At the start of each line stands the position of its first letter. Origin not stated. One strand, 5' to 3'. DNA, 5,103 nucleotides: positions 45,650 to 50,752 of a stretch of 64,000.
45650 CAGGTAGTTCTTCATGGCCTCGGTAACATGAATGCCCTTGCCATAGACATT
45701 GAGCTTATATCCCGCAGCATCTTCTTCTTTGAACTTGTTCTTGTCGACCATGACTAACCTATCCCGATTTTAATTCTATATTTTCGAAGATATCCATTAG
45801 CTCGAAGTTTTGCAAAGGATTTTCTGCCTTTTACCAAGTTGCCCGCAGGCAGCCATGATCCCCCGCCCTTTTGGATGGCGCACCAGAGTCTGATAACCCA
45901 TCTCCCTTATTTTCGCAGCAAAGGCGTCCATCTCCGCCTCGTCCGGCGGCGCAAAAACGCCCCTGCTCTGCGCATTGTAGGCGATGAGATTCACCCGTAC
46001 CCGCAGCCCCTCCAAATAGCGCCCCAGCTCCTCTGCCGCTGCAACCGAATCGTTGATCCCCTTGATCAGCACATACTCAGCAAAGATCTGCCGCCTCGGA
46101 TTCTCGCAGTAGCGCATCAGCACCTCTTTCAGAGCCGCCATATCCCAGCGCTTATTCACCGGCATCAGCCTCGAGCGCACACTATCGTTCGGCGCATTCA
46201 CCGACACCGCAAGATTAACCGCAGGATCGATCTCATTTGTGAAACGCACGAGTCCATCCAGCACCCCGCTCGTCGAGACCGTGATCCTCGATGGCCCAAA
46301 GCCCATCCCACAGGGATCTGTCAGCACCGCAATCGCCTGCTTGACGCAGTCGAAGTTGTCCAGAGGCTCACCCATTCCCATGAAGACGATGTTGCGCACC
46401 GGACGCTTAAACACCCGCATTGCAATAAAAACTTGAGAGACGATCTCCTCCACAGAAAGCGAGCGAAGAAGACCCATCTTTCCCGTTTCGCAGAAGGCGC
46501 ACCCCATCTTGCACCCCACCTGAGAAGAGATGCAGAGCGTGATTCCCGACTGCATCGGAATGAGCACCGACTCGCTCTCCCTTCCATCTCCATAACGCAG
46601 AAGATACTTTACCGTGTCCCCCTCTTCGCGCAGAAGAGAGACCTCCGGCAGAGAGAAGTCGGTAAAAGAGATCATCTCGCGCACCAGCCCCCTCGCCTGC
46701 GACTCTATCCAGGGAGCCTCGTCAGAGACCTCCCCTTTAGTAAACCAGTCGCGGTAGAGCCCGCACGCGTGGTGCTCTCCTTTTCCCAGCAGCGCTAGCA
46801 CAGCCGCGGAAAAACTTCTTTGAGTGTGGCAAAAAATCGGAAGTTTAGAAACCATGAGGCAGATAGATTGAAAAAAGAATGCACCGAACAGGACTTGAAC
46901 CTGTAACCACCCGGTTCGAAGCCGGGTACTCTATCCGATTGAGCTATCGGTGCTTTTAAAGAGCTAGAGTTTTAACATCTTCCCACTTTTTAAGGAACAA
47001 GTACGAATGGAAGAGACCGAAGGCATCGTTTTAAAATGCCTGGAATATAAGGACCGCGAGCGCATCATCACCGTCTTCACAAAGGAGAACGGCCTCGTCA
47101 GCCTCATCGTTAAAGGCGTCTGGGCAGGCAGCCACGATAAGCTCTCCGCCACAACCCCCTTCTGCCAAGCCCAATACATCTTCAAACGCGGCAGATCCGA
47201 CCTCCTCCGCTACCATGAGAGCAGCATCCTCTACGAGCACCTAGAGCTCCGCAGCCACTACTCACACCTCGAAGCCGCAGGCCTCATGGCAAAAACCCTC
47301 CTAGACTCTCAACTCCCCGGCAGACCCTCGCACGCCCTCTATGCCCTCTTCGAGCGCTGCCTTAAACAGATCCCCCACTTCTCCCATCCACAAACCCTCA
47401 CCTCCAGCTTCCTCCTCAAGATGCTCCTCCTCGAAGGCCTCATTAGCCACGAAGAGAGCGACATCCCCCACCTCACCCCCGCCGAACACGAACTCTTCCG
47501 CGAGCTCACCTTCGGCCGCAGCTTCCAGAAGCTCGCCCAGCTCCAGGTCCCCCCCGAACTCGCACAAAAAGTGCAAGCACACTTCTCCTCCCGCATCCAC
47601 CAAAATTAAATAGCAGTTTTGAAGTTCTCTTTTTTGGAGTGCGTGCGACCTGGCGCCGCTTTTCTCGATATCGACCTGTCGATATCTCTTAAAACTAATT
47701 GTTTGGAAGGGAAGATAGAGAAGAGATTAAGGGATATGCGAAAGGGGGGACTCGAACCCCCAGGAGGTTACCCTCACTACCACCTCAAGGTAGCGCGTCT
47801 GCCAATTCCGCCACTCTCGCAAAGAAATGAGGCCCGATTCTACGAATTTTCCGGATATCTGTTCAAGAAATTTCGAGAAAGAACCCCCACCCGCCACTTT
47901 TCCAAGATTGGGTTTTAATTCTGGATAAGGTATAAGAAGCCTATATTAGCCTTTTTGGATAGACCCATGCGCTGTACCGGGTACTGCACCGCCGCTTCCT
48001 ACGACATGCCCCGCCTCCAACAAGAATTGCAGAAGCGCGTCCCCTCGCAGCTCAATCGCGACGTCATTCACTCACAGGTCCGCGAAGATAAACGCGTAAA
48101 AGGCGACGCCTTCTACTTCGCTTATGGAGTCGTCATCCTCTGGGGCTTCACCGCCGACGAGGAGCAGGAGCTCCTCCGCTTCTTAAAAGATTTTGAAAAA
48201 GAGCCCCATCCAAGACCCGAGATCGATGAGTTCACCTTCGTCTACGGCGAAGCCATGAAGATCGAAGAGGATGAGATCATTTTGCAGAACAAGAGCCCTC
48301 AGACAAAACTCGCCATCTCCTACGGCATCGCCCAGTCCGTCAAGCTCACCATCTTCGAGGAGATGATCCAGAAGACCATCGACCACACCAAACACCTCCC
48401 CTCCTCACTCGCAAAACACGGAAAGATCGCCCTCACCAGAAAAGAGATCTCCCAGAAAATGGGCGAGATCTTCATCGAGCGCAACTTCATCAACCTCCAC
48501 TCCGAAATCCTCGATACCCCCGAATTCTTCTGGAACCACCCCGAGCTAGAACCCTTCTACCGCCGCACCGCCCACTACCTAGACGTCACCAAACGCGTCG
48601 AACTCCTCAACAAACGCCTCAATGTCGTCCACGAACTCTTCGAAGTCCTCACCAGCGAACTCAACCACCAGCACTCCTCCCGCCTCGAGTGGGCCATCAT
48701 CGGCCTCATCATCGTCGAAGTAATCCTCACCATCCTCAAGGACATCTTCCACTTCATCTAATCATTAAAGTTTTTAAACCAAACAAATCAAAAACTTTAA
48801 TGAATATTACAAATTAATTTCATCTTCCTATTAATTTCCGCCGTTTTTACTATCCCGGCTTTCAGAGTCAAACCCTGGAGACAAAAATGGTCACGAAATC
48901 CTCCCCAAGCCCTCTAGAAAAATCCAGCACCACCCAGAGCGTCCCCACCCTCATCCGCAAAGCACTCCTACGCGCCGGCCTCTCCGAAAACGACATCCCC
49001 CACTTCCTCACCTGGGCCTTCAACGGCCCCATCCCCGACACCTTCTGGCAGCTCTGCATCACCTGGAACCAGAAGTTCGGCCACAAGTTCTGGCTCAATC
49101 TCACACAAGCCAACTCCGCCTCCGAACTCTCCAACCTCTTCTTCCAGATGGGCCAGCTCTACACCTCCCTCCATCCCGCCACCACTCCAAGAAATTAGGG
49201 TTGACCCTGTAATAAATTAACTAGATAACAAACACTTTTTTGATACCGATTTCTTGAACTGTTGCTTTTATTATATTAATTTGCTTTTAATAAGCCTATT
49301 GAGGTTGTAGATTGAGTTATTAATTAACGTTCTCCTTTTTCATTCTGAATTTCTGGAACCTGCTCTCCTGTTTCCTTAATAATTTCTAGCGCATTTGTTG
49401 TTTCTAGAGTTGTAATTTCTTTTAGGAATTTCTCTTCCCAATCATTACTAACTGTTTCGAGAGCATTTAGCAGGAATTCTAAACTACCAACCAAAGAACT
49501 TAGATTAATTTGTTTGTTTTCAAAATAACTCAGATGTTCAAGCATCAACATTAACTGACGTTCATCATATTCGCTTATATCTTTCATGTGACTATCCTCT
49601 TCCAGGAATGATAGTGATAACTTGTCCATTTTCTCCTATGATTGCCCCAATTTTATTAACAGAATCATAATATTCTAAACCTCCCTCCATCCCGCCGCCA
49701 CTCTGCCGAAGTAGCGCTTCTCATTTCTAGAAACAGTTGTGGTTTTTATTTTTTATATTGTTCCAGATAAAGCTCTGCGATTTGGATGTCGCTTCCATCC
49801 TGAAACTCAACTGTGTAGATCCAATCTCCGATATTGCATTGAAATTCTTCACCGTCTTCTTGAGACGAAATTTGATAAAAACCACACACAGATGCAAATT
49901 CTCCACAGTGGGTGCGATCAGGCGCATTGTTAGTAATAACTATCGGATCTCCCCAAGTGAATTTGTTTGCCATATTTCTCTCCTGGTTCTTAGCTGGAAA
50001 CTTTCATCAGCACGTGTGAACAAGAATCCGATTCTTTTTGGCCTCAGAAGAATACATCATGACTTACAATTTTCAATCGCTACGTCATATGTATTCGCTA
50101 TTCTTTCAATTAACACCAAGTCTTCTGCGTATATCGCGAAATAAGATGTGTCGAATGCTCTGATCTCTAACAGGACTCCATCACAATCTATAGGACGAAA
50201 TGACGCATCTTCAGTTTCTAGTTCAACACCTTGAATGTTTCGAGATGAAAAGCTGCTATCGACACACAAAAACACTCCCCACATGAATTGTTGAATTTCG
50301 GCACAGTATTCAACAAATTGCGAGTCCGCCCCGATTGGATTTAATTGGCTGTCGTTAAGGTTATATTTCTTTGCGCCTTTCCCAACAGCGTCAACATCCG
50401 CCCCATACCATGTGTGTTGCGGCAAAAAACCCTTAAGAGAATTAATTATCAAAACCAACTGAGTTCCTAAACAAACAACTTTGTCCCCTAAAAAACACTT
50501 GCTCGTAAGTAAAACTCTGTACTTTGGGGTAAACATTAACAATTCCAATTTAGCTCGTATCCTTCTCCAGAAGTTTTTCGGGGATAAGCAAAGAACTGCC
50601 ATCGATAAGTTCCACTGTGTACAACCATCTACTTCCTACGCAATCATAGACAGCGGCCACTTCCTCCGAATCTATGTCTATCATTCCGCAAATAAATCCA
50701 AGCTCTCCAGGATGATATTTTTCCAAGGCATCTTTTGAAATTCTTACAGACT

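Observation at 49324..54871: Polymorphic-toxin-like locus: secreted TPR protein with a distinct C-terminal module followed by eight immunity-like genes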

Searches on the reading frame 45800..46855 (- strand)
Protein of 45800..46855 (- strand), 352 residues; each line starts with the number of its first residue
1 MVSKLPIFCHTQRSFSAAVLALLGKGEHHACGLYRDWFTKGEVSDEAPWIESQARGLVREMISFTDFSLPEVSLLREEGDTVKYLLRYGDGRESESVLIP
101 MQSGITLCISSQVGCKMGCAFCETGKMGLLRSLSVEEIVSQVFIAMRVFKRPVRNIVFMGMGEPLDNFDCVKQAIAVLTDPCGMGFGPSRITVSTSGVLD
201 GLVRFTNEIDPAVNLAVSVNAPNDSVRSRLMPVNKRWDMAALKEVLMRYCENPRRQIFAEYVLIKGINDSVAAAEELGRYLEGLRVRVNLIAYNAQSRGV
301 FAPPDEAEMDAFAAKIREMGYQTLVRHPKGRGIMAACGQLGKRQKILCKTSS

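Call 89: search_protein_families(library=pfam, proteins=[window:45800-46855:-], max_evalue=0.001)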
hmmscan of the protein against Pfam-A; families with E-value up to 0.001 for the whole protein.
window:45800-46855:- (352 aa): 1 family
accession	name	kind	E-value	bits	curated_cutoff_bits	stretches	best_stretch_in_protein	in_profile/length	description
PF04055.27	Radical_SAM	-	1.8e-14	54.7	29.5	1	110-270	2-157/166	Radical SAM superfamily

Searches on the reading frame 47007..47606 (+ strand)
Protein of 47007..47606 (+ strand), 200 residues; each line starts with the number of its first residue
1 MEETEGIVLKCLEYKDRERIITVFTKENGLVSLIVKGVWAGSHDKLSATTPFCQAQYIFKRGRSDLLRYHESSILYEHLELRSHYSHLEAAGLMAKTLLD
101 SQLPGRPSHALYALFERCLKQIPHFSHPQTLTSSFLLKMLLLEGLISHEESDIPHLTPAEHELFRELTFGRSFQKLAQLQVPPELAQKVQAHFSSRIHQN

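Call 89: search_protein_families(library=pfam, proteins=[window:47007-47606:+], max_evalue=0.001)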
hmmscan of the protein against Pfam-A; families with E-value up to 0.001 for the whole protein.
window:47007-47606:+ (200 aa): 2 families
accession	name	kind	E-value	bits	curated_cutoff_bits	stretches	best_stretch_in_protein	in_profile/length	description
PF11967.14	RecO_N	-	7.7e-15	55.1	27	1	3-74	5-76/80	Recombination protein O N terminal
PF02565.21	RecO_C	-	0.00072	19.8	22.1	0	85-143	4-62/157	Recombination protein O C terminal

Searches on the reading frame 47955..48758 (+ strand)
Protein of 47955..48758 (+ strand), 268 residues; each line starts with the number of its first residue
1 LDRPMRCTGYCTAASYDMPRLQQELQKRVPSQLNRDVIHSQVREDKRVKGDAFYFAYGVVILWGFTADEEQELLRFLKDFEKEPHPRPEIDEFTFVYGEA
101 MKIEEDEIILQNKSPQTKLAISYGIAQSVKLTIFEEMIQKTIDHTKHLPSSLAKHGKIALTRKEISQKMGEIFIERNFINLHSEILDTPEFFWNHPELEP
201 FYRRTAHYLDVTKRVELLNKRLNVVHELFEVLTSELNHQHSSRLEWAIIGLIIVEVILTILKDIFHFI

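Call 89: search_protein_families(library=pfam, proteins=[window:47955-48758:+], max_evalue=0.001)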
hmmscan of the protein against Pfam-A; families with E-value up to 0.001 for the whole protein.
window:47955-48758:+ (268 aa): 1 family
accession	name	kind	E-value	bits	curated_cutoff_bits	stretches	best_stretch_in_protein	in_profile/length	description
PF02582.19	DUF155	-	1.6e-55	188.3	27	1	53-219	2-174/174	RMND1/Sif2-Sif3/Mrx10, DUF155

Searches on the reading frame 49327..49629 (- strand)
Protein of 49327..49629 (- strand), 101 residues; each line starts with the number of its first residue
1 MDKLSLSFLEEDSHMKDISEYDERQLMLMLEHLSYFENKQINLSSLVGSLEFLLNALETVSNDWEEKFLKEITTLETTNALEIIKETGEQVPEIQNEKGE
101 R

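Call 3: search_protein_families(library=pfam, proteins=[window:49327-49629:-], max_evalue=1)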
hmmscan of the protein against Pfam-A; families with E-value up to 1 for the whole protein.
window:49327-49629:- (101 aa): 0 families

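Call 4: search_protein_families(library=ncbifam, proteins=[window:49327-49629:-], max_evalue=1)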
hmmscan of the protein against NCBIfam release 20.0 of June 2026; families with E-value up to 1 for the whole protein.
window:49327-49629:- (101 aa): 3 families
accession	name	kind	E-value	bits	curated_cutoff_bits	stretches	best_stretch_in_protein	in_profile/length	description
TIGR03998.1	thiol_BshC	equivalog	0.026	13.4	265.8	1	2-91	3-85/529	bacillithiol biosynthesis cysteine-adding enzyme BshC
NF008266.1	PRK11038.1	equivalog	0.082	12.8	76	1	53-67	30-44/46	pleiotropic regulatory protein RsmS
NF045593.1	bilirub_TF_BilQ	equivalog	0.28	10.9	125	0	54-86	98-130/135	bilirubin utilization transcriptional regulator BilQ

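Call 70: search_protein_families(library=pfam, proteins=[L090:60-860:+, L090:871-1356:+, L092:1370-1861:+, L091:423-899:+, L092:532-762:+, L092:769-987:+, L092:1124-1351:+], max_evalue=1)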
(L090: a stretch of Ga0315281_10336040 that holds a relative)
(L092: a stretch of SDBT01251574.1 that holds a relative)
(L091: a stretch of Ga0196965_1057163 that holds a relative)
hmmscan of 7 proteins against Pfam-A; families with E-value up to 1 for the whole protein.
L090:60-860:+ (267 aa): 0 families

L090:871-1356:+ (162 aa): 1 family
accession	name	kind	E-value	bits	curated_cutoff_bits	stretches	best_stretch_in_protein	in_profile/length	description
PF13315.11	DUF4085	-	0.00086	19.4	24.1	1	10-125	86-192/205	Protein of unknown function (DUF4085)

L092:1370-1861:+ (164 aa): 3 families
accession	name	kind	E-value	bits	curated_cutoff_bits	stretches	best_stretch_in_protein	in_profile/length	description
PF22565.1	mSLOG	-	6.8e-05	23.5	27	1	94-142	41-89/105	Minimal SLOG domain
PF13315.11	DUF4085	-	0.002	18.2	24.1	1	15-83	91-158/205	Protein of unknown function (DUF4085)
PF02577.19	BFN_dom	-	0.057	13.7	27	1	92-136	37-80/112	Bifunctional nuclease domain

L091:423-899:+ (159 aa): 5 families
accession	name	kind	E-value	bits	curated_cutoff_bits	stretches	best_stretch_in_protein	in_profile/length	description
PF21704.3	POLH-Rev1_HhH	-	0.0037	17.9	27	1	116-141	27-52/56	DNApol eta/Rev1, HhH motif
PF02211.21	NHase_beta_C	-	0.004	18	27.7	0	12-69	7-71/98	Nitrile hydratase beta subunit, C-terminal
PF23614.1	DUF7141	-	0.015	15.5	27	0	62-78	14-29/61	Domain of unknown function (DUF7141)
PF09465.16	LBR_tudor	-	0.03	14.5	22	0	59-79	31-51/55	Lamin-B receptor of TUDOR domain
PF02765.23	POT1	-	0.045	14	29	1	56-140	28-113/140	Telomeric single stranded DNA binding POT1/CDC13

L092:532-762:+ (77 aa): 1 family
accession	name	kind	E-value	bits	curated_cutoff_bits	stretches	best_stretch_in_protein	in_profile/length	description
PF24024.1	DUF7336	-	1.1e-09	38.4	25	1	2-61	1-53/60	Domain of unknown function (DUF7336)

L092:769-987:+ (73 aa): 1 family
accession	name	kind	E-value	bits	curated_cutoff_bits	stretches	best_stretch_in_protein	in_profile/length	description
PF24024.1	DUF7336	-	1e-05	25.7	25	1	5-53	3-39/60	Domain of unknown function (DUF7336)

L092:1124-1351:+ (76 aa): 2 families
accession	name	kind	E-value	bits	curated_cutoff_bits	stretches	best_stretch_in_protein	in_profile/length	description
PF24024.1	DUF7336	-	2e-15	56.8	25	1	8-72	2-60/60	Domain of unknown function (DUF7336)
PF24819.1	DUF7710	-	0.048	14.2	27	1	20-45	6-31/86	Domain of unknown function (DUF7710)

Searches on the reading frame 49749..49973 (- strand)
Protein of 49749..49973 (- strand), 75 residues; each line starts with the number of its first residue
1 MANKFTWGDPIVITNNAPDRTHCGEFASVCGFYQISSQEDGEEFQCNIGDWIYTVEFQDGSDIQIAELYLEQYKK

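Call 3: search_protein_families(library=pfam, proteins=[window:49749-49973:-], max_evalue=1)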
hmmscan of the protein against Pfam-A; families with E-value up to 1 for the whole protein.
window:49749-49973:- (75 aa): 2 families
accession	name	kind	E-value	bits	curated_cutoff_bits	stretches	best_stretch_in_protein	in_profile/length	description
PF18104.7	Tudor_2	-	0.085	13.1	31.4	1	52-61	26-35/35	Jumonji domain-containing protein 2A Tudor domain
PF23614.1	DUF7141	-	0.11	12.7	27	1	50-74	14-37/61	Domain of unknown function (DUF7141)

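Call 4: search_protein_families(library=ncbifam, proteins=[window:49749-49973:-], max_evalue=1)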
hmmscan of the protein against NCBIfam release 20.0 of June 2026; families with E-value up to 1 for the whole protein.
window:49749-49973:- (75 aa): 0 families

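Call 70: search_protein_families(library=pfam, proteins=[L090:60-860:+, L090:871-1356:+, L092:1370-1861:+, L091:423-899:+, L092:532-762:+, L092:769-987:+, L092:1124-1351:+], max_evalue=1)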
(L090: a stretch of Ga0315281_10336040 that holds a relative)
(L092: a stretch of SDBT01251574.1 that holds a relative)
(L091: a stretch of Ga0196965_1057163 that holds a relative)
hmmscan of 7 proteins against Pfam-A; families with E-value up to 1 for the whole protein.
L090:60-860:+ (267 aa): 0 families

L090:871-1356:+ (162 aa): 1 family
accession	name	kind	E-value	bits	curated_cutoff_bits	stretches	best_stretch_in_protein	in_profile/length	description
PF13315.11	DUF4085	-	0.00086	19.4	24.1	1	10-125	86-192/205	Protein of unknown function (DUF4085)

L092:1370-1861:+ (164 aa): 3 families
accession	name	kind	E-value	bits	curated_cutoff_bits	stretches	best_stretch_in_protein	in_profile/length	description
PF22565.1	mSLOG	-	6.8e-05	23.5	27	1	94-142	41-89/105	Minimal SLOG domain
PF13315.11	DUF4085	-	0.002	18.2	24.1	1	15-83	91-158/205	Protein of unknown function (DUF4085)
PF02577.19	BFN_dom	-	0.057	13.7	27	1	92-136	37-80/112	Bifunctional nuclease domain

L091:423-899:+ (159 aa): 5 families
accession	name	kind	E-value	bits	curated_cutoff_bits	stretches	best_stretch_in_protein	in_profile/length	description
PF21704.3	POLH-Rev1_HhH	-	0.0037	17.9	27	1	116-141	27-52/56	DNApol eta/Rev1, HhH motif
PF02211.21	NHase_beta_C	-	0.004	18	27.7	0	12-69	7-71/98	Nitrile hydratase beta subunit, C-terminal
PF23614.1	DUF7141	-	0.015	15.5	27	0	62-78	14-29/61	Domain of unknown function (DUF7141)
PF09465.16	LBR_tudor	-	0.03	14.5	22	0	59-79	31-51/55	Lamin-B receptor of TUDOR domain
PF02765.23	POT1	-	0.045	14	29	1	56-140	28-113/140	Telomeric single stranded DNA binding POT1/CDC13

L092:532-762:+ (77 aa): 1 family
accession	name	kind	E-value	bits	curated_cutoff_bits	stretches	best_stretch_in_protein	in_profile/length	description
PF24024.1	DUF7336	-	1.1e-09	38.4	25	1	2-61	1-53/60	Domain of unknown function (DUF7336)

L092:769-987:+ (73 aa): 1 family
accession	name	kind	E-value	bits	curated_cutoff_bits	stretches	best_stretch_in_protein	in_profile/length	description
PF24024.1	DUF7336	-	1e-05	25.7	25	1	5-53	3-39/60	Domain of unknown function (DUF7336)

L092:1124-1351:+ (76 aa): 2 families
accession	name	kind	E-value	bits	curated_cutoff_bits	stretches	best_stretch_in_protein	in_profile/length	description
PF24024.1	DUF7336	-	2e-15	56.8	25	1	8-72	2-60/60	Domain of unknown function (DUF7336)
PF24819.1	DUF7710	-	0.048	14.2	27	1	20-45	6-31/86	Domain of unknown function (DUF7710)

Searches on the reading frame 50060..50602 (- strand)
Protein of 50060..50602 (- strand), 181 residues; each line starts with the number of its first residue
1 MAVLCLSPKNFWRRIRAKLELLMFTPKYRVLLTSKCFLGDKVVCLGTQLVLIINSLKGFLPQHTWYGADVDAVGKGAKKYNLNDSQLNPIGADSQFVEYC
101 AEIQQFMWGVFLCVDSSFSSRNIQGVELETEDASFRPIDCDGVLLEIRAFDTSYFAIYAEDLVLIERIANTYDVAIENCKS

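Call 3: search_protein_families(library=pfam, proteins=[window:50060-50602:-], max_evalue=1)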
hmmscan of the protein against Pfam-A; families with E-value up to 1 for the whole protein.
window:50060-50602:- (181 aa): 0 families

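Call 4: search_protein_families(library=ncbifam, proteins=[window:50060-50602:-], max_evalue=1)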
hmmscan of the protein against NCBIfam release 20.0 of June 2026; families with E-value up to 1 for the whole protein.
window:50060-50602:- (181 aa): 0 families

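Call 50: search_solved_structures(query=window:50060-50536:-, max_evalue=10, show_alignments=1)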
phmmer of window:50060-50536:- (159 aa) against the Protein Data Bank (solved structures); distinct sequences matched with E-value up to 10: 1.
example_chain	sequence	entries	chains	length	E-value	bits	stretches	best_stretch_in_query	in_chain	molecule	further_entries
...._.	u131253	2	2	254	0.6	13.2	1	39-90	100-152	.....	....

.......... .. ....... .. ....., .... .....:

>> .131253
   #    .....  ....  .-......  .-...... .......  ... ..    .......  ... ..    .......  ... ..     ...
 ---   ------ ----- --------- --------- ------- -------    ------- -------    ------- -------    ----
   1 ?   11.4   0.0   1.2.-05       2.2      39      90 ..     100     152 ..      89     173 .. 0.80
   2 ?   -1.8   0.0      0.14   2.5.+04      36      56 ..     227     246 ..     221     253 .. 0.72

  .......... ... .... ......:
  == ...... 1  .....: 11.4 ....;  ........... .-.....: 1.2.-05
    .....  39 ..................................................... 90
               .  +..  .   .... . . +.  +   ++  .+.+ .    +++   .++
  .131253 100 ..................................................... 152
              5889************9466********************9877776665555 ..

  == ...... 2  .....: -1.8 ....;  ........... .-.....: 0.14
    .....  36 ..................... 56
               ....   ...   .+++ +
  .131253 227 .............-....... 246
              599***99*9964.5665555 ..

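Call 70: search_protein_families(library=pfam, proteins=[L090:60-860:+, L090:871-1356:+, L092:1370-1861:+, L091:423-899:+, L092:532-762:+, L092:769-987:+, L092:1124-1351:+], max_evalue=1)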
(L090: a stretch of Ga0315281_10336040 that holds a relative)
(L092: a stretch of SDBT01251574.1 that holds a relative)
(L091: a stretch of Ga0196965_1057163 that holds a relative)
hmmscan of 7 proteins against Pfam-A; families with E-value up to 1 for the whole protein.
L090:60-860:+ (267 aa): 0 families

L090:871-1356:+ (162 aa): 1 family
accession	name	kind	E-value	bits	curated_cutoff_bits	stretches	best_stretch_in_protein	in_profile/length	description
PF13315.11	DUF4085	-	0.00086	19.4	24.1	1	10-125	86-192/205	Protein of unknown function (DUF4085)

L092:1370-1861:+ (164 aa): 3 families
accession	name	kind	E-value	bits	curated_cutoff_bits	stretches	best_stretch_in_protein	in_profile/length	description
PF22565.1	mSLOG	-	6.8e-05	23.5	27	1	94-142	41-89/105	Minimal SLOG domain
PF13315.11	DUF4085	-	0.002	18.2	24.1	1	15-83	91-158/205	Protein of unknown function (DUF4085)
PF02577.19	BFN_dom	-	0.057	13.7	27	1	92-136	37-80/112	Bifunctional nuclease domain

L091:423-899:+ (159 aa): 5 families
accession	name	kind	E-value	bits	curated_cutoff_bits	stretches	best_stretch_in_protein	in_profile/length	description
PF21704.3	POLH-Rev1_HhH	-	0.0037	17.9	27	1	116-141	27-52/56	DNApol eta/Rev1, HhH motif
PF02211.21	NHase_beta_C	-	0.004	18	27.7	0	12-69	7-71/98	Nitrile hydratase beta subunit, C-terminal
PF23614.1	DUF7141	-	0.015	15.5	27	0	62-78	14-29/61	Domain of unknown function (DUF7141)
PF09465.16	LBR_tudor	-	0.03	14.5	22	0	59-79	31-51/55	Lamin-B receptor of TUDOR domain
PF02765.23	POT1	-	0.045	14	29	1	56-140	28-113/140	Telomeric single stranded DNA binding POT1/CDC13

L092:532-762:+ (77 aa): 1 family
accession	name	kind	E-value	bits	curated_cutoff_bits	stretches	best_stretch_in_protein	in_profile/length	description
PF24024.1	DUF7336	-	1.1e-09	38.4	25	1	2-61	1-53/60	Domain of unknown function (DUF7336)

L092:769-987:+ (73 aa): 1 family
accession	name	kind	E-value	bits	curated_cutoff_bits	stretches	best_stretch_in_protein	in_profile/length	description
PF24024.1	DUF7336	-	1e-05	25.7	25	1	5-53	3-39/60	Domain of unknown function (DUF7336)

L092:1124-1351:+ (76 aa): 2 families
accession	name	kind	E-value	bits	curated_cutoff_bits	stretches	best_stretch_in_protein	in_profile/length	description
PF24024.1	DUF7336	-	2e-15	56.8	25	1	8-72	2-60/60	Domain of unknown function (DUF7336)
PF24819.1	DUF7710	-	0.048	14.2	27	1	20-45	6-31/86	Domain of unknown function (DUF7710)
